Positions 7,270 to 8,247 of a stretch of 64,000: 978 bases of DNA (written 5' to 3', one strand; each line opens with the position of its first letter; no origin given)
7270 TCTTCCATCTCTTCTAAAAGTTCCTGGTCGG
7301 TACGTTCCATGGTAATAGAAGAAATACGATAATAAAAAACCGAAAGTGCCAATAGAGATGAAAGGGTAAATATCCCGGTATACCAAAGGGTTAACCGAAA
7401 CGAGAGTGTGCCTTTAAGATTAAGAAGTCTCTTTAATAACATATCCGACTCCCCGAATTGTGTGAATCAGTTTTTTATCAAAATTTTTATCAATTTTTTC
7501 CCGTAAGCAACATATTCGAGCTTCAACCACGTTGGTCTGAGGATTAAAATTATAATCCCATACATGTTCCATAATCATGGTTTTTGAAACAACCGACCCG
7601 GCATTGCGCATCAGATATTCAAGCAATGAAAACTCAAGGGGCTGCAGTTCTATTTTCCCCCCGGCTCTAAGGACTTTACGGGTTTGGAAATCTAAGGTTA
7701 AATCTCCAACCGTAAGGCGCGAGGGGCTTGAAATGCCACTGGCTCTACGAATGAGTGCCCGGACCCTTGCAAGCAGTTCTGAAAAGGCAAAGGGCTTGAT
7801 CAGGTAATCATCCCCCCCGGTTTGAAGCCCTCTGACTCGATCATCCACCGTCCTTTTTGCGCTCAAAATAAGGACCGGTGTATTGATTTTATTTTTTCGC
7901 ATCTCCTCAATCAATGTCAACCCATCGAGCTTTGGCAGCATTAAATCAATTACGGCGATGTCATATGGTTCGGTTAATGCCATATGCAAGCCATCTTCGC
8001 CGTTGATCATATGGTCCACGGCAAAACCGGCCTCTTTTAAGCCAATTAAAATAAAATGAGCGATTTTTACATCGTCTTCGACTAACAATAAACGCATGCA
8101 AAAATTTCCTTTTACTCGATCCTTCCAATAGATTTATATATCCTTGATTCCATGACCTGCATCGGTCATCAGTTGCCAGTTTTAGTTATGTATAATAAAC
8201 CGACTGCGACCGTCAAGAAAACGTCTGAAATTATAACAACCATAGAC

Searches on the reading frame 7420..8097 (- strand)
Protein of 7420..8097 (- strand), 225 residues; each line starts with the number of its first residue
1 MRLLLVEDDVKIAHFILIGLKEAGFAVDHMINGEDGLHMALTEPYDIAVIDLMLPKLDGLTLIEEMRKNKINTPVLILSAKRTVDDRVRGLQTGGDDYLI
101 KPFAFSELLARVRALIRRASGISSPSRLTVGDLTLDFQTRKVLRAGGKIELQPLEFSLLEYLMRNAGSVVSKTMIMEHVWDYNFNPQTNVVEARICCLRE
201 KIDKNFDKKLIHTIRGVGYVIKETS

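Call 95: search_protein_families(library=pfam, proteins=[window:7420-8097:-], max_evalue=0.00001)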
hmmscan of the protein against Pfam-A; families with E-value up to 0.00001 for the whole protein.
window:7420-8097:- (225 aa): 2 families
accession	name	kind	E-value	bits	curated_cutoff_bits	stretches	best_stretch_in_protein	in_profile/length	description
PF00486.34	Trans_reg_C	-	8.6e-25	87.1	26.2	1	147-220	2-76/77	Transcriptional regulatory protein, C terminal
PF00072.30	Response_reg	-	2.8e-24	85.8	30.2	1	4-113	2-111/111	Response regulator receiver domain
